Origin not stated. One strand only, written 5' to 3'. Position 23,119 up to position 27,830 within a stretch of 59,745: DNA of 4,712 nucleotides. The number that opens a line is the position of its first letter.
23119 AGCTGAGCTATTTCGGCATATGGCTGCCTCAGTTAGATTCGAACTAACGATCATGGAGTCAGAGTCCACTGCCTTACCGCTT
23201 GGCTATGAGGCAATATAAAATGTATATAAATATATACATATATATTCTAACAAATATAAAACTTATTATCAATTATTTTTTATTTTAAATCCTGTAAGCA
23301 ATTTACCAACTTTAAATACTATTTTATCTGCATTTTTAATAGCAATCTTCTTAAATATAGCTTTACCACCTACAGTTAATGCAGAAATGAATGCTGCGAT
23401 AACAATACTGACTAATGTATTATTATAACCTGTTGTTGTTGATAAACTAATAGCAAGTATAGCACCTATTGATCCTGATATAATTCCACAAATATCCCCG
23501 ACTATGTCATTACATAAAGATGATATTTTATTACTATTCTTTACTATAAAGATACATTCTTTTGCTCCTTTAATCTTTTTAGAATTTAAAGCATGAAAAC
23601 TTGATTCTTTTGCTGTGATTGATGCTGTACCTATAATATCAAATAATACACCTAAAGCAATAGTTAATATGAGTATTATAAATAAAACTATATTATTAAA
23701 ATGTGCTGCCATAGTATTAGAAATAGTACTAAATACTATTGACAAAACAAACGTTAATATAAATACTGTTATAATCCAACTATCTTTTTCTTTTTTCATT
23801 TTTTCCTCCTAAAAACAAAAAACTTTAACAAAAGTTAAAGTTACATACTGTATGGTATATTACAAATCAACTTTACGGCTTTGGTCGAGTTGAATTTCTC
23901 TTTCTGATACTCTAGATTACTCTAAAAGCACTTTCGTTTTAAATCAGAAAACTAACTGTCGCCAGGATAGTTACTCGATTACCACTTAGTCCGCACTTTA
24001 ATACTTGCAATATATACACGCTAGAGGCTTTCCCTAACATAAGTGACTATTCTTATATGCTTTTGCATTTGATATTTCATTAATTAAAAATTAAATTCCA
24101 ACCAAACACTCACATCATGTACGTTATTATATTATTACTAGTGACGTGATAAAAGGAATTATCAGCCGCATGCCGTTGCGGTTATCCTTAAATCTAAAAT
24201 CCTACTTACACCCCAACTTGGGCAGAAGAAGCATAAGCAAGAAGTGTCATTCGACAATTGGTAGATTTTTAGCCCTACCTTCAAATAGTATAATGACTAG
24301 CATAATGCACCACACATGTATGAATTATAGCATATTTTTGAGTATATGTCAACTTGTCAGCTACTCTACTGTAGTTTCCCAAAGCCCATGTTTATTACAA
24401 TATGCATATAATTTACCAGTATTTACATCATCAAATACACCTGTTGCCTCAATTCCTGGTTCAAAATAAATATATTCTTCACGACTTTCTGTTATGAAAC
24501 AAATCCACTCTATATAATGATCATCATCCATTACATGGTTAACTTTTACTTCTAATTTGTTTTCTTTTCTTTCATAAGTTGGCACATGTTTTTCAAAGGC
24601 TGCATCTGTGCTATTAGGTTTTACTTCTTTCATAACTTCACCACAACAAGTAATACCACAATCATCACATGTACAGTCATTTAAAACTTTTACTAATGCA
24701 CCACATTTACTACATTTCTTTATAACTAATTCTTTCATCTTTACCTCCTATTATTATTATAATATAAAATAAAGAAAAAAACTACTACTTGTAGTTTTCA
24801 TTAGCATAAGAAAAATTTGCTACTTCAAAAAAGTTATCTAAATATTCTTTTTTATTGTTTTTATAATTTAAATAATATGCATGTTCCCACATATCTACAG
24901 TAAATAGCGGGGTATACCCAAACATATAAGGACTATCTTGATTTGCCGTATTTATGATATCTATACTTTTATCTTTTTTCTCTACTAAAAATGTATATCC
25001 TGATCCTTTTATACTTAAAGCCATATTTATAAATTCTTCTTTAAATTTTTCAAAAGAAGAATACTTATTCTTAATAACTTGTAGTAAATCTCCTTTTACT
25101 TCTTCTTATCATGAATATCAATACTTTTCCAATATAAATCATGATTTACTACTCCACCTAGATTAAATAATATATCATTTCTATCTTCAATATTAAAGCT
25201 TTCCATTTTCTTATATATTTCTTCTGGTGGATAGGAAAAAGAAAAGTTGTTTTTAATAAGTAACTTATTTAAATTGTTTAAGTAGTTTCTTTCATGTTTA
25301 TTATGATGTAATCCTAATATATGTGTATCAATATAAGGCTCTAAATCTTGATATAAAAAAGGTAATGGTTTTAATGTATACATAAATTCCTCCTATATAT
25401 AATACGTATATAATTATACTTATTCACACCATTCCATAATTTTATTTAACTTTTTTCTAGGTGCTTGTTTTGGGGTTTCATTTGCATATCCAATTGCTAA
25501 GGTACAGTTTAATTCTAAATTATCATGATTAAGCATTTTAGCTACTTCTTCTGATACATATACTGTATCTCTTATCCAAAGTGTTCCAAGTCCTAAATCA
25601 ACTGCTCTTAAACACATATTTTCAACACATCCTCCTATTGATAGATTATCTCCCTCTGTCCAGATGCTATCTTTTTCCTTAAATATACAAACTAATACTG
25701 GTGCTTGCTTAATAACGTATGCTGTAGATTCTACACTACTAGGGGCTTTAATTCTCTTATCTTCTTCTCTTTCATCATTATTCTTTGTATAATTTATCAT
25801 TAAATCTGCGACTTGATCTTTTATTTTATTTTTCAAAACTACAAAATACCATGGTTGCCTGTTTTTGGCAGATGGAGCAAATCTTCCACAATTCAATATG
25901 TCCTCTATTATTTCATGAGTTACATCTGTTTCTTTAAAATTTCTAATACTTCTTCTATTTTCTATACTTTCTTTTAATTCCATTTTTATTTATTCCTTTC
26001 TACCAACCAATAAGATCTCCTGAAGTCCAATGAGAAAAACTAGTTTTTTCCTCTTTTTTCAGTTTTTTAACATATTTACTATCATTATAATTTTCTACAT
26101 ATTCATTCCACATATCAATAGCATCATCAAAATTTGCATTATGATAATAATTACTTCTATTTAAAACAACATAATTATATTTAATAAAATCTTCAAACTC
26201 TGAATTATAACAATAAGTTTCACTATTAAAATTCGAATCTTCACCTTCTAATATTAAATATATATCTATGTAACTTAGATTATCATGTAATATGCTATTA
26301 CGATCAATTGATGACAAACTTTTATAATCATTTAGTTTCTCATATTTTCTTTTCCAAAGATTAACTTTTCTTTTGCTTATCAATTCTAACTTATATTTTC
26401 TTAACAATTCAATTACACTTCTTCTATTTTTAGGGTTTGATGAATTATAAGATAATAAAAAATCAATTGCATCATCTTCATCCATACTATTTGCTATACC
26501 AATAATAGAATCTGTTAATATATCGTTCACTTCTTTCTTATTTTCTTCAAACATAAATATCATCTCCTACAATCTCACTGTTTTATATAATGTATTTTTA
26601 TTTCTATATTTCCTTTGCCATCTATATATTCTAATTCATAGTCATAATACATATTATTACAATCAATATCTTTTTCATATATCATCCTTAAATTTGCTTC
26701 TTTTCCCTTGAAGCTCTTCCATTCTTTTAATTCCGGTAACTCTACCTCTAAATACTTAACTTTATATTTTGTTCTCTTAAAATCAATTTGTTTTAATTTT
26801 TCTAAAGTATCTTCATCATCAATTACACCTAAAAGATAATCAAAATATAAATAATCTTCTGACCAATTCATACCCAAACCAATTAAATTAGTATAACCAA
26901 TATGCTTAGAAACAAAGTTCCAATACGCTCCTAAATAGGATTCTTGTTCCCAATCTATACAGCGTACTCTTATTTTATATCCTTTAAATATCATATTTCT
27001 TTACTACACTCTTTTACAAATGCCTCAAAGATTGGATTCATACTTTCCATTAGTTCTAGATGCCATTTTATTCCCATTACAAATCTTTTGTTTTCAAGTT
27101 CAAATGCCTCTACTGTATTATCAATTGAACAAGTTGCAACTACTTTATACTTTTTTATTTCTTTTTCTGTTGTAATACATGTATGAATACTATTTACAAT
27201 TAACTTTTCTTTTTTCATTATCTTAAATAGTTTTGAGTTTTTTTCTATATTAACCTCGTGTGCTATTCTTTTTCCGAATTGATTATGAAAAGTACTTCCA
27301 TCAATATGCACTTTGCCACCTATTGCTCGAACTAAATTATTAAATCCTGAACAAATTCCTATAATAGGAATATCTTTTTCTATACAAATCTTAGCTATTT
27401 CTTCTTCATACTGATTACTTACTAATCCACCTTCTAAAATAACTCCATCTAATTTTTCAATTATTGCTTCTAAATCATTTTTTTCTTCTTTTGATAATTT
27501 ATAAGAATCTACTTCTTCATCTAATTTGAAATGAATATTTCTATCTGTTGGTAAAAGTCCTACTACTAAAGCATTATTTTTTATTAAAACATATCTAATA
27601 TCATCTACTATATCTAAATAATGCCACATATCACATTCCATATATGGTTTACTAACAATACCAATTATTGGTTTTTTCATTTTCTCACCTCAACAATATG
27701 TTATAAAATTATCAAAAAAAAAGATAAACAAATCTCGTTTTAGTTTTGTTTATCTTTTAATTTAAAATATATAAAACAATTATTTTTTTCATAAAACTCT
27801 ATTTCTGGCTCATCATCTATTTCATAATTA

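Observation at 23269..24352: Promoter-to-terminator ~510-nt structured RNA feeding into a small 4-TM protein: candidate OLE RNA / OapA locus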

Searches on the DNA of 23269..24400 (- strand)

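Call 18: search_rna_families(sources=[L001, L002, L003, L004, L005, L006, L007, L008, L009, L010, L014, L016], threshold=gathering)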
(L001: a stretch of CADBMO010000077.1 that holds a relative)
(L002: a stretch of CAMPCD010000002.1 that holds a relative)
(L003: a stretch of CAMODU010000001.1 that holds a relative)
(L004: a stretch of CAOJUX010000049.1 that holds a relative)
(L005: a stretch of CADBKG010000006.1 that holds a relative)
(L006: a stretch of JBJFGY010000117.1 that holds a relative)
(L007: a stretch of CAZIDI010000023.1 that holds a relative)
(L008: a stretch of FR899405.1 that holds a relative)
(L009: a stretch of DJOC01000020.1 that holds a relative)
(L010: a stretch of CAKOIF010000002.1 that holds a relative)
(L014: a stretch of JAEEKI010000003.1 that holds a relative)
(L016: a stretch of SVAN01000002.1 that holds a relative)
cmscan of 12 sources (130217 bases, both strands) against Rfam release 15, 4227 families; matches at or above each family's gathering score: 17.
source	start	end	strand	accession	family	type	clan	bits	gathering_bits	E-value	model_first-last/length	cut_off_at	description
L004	2846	3349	+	RF01071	OLE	Gene;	-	252.5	50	5.9e-70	1-616/616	no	Ornate Large Extremophilic RNA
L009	470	963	+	RF01071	OLE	Gene;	-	235.6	50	6e-65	1-616/616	no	Ornate Large Extremophilic RNA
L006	3726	4218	+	RF01071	OLE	Gene;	-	234.9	50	1e-64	1-616/616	no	Ornate Large Extremophilic RNA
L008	5488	5982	+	RF01071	OLE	Gene;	-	232.8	50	4e-64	1-616/616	no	Ornate Large Extremophilic RNA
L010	5488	5982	+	RF01071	OLE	Gene;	-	232.8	50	4e-64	1-616/616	no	Ornate Large Extremophilic RNA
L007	3588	4072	+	RF01071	OLE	Gene;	-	226.9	50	2.3e-62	1-616/616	no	Ornate Large Extremophilic RNA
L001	1746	2239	+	RF01071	OLE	Gene;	-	225.1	50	7.7e-62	1-616/616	no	Ornate Large Extremophilic RNA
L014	5478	5961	+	RF01071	OLE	Gene;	-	216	50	4e-59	1-616/616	no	Ornate Large Extremophilic RNA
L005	5393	5885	+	RF01071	OLE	Gene;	-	215.8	50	4.6e-59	1-616/616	no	Ornate Large Extremophilic RNA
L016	5420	5913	+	RF01071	OLE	Gene;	-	206.8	50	2.2e-56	1-616/616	no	Ornate Large Extremophilic RNA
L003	1948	2429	+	RF01071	OLE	Gene;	-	204.3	50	1.2e-55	1-616/616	no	Ornate Large Extremophilic RNA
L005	1545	1733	+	RF00230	T-box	Cis-reg; leader;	-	93.1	93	9e-19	1-219/219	no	T-box leader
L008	5086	5156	-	RF00005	tRNA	Gene; tRNA;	CL00001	64.2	29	2.6e-11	1-71/71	no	tRNA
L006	3557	3627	-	RF00005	tRNA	Gene; tRNA;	CL00001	63.1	29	4.9e-11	1-71/71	no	tRNA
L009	303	373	-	RF00005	tRNA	Gene; tRNA;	CL00001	55.2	29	7.5e-09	1-71/71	no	tRNA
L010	5321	5391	-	RF00005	tRNA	Gene; tRNA;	CL00001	55.2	29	7.5e-09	1-71/71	no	tRNA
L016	5226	5296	-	RF00005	tRNA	Gene; tRNA;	CL00001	54.3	29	1.4e-08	1-71/71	no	tRNA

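Call 30: search_rna_families(sources=[L035, L040, L042, L048, L056, L059, L065, L070, L074, L043, L034], threshold=gathering)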
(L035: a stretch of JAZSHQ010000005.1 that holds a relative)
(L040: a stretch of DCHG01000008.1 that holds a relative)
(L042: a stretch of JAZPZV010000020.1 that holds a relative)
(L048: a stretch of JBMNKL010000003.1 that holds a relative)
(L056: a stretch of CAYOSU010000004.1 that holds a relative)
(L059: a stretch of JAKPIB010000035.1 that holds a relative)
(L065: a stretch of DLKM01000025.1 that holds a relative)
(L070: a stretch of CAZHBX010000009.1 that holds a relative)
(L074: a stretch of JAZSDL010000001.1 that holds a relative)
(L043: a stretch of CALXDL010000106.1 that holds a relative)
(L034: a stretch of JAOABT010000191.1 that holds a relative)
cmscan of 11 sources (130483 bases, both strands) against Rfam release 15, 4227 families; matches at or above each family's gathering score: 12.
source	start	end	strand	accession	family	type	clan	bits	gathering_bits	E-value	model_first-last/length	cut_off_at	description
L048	5190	5857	+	RF01071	OLE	Gene;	-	528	50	1.1e-151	1-616/616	no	Ornate Large Extremophilic RNA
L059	5338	5932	+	RF01071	OLE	Gene;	-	523.1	50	3.1e-150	1-616/616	no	Ornate Large Extremophilic RNA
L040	5253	5910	+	RF01071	OLE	Gene;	-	428.1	50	4.8e-122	1-616/616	no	Ornate Large Extremophilic RNA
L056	5122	5740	+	RF01071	OLE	Gene;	-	428.1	50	4.8e-122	1-616/616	no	Ornate Large Extremophilic RNA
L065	5158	5761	+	RF01071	OLE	Gene;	-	407.7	50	5.4e-116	1-616/616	no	Ornate Large Extremophilic RNA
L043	5243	5909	+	RF01071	OLE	Gene;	-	397.8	50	4.5e-113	1-616/616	no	Ornate Large Extremophilic RNA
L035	4855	5513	+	RF01071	OLE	Gene;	-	392.8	50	1.4e-111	1-616/616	no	Ornate Large Extremophilic RNA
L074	5188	5853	+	RF01071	OLE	Gene;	-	390.9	50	5.2e-111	1-616/616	no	Ornate Large Extremophilic RNA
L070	5312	5934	+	RF01071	OLE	Gene;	-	367.6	50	4.2e-104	1-616/616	no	Ornate Large Extremophilic RNA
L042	4665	5263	+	RF01071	OLE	Gene;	-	361.7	50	2.4e-102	1-616/616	no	Ornate Large Extremophilic RNA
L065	11593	11915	+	RF00010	RNaseP_bact_a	Gene; ribozyme;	CL00002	249.6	100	8.7e-80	1-367/367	no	Bacterial RNase P class A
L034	1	332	+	RF01071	OLE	Gene;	-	237.9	50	1.3e-65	286-616/616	5'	Ornate Large Extremophilic RNA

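Call 32: search_rna_families(source=L059, start=5250, end=6000, threshold=gathering, show_alignments=1)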
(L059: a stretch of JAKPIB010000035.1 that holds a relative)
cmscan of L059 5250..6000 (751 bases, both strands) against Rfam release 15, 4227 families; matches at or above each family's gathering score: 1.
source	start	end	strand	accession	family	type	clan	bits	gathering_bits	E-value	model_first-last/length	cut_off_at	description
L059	5338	5932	+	RF01071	OLE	Gene;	-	523.1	50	1.8e-152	1-616/616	no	Ornate Large Extremophilic RNA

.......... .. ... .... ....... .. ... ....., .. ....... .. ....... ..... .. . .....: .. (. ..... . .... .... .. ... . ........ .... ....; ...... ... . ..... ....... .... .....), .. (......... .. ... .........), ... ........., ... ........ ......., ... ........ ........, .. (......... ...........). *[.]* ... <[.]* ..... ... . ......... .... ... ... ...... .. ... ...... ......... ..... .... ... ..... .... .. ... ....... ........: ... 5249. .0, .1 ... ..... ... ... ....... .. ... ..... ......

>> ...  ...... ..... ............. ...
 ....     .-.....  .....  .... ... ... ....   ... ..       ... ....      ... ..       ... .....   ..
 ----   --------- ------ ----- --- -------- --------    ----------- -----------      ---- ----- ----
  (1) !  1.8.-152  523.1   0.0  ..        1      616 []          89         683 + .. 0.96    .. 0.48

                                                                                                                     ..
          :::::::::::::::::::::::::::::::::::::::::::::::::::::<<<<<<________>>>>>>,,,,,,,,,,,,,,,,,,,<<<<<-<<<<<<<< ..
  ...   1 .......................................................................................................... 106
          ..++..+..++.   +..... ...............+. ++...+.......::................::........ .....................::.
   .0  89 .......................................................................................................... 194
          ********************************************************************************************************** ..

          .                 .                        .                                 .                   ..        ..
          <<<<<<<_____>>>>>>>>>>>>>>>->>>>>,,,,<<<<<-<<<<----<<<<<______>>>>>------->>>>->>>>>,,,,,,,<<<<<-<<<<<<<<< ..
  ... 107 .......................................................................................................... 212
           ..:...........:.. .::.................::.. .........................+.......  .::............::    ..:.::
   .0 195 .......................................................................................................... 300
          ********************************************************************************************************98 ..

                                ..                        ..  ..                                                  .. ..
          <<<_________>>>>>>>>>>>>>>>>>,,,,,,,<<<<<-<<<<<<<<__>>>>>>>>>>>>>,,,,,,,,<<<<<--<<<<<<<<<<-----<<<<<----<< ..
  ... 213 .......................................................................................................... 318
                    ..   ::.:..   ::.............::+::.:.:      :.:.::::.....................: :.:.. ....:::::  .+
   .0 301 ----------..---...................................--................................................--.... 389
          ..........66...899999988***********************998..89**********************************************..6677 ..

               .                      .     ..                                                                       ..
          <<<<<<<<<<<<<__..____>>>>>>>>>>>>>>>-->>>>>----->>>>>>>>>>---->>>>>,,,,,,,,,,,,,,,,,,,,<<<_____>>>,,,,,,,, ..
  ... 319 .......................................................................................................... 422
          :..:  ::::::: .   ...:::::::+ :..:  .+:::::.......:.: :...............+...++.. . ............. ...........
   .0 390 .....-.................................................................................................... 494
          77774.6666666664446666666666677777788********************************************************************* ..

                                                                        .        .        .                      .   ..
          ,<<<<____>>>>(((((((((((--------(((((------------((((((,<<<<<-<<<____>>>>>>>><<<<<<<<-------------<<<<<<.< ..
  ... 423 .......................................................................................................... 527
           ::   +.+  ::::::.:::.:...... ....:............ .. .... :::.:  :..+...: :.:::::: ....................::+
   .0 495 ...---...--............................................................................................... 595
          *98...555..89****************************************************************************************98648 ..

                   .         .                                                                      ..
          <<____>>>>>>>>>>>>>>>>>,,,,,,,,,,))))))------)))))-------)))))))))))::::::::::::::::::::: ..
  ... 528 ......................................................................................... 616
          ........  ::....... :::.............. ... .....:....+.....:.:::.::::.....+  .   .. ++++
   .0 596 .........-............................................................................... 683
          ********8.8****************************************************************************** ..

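Call 54: search_rna_families(source=window, start=23750, end=24400, threshold=evalue, max_evalue=10)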
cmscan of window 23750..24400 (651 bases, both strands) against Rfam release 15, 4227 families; matches with E-value up to 10: 5.
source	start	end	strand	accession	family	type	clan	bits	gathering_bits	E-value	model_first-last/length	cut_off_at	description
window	23836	24329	-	RF01071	OLE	Gene;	-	245.8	50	2.8e-70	1-616/616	no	Ornate Large Extremophilic RNA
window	23843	23863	+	RF00173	Hairpin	Gene; ribozyme;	-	17.4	65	1.1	26-46/52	no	Hairpin ribozyme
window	23841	23915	+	RF00280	SNORD51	Gene; snRNA; snoRNA; CD-box;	CL00054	17.1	50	5.6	1-79/79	no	Small nucleolar RNA SNORD51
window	23966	24106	-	RF02032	GOLLD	Gene;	-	11.8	150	1.1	82-298/416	no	Giant, ornate, lake- and Lactobacillales-derived (GOLLD) RNA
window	24146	24196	-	RF01734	Fluoride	Cis-reg; riboswitch;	-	11.8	34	2.3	1-64/64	no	Fluoride riboswitch aptamer (crcB RNA motif)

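Call 55: search_dna_similar(query=window:23836-24329:-, collection=plasmids, mode=distant, max_rows=5)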
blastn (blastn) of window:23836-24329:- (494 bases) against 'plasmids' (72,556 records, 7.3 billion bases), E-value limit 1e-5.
No match.

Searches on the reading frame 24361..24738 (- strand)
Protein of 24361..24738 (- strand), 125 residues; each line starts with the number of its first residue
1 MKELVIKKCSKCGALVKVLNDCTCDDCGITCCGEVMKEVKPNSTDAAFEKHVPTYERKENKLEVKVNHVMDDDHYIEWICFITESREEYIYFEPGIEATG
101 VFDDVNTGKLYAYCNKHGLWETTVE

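Call 4: search_protein_families(library=pfam, proteins=[window:24361-24738:-], max_evalue=0.01)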
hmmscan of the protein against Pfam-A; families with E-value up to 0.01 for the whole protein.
window:24361-24738:- (125 aa): 1 family
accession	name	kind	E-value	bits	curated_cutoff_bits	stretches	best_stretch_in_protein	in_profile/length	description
PF01880.24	Desulfoferrodox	-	2.2e-12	47.8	22.2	1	44-122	2-97/98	Desulfoferrodoxin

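Call 5: search_protein_families(library=ncbifam, proteins=[window:24361-24738:-], max_evalue=0.01)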
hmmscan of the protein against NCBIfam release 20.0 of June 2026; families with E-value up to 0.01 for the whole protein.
window:24361-24738:- (125 aa): 2 families
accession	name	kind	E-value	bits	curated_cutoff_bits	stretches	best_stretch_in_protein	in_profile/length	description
TIGR00320.1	dfx_rbo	equivalog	5.5e-23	81.5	146.9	1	5-121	6-123/125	desulfoferrodoxin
TIGR00332.1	neela_ferrous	domain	2.1e-10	40.9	61.9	1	43-122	2-100/107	desulfoferrodoxin ferrous iron-binding domain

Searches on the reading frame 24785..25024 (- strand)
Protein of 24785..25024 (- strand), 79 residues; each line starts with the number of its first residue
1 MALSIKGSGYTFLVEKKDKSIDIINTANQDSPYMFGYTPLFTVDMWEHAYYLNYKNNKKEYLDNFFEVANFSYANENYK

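Call 4: search_protein_families(library=pfam, proteins=[window:24785-25024:-], max_evalue=0.01)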
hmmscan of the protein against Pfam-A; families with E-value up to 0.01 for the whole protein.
window:24785-25024:- (79 aa): 1 family
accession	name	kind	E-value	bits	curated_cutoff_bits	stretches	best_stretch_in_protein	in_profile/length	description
PF02777.23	Sod_Fe_C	-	1.8e-25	89.4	20.9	1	2-76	27-101/102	Iron/manganese superoxide dismutases, C-terminal domain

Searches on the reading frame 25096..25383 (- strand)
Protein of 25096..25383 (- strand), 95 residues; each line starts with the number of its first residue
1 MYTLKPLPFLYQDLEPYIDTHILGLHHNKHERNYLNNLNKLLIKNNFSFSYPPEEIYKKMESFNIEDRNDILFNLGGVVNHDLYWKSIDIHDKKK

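Call 4: search_protein_families(library=pfam, proteins=[window:25096-25383:-], max_evalue=0.01)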
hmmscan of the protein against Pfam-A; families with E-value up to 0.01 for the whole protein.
window:25096-25383:- (95 aa): 1 family
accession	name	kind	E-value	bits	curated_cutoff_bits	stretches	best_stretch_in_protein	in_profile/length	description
PF00081.27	Sod_Fe_N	-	2.1e-21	76.6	27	1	2-88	2-81/82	Iron/manganese superoxide dismutases, alpha-hairpin domain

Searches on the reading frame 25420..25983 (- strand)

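Call 4: search_protein_families(library=pfam, proteins=[window:25420-25983:-], max_evalue=0.01)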
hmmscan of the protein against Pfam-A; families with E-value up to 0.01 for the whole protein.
window:25420-25983:- (187 aa): 2 families
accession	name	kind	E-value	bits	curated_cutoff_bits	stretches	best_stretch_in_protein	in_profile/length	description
PF00881.29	Nitroreductase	-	1.7e-31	110.1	23.5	1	7-166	1-167/167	Nitroreductase family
PF14512.11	TM1586_NiRdase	-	1.1e-18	68.1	27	2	112-186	80-152/215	Putative TM nitroreductase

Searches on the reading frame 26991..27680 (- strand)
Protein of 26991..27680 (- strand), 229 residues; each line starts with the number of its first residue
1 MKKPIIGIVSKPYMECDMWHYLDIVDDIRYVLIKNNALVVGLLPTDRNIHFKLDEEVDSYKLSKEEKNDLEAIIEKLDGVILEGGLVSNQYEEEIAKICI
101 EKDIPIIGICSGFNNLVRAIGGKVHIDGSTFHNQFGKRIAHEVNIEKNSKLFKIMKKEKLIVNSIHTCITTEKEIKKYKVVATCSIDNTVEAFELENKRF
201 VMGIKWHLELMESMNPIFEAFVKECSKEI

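Call 26: search_protein_families(library=pfam, proteins=[window:26991-27680:-], max_evalue=0.001)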
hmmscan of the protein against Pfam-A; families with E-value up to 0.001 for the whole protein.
window:26991-27680:- (229 aa): 2 families
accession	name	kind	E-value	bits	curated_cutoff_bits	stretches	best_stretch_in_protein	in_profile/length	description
PF07722.19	Peptidase_C26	-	2.6e-24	86.7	20.5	1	91-209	93-219/219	Peptidase C26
PF00117.34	GATase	-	1e-14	55.1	22.8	1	57-213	24-176/190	Glutamine amidotransferase class-I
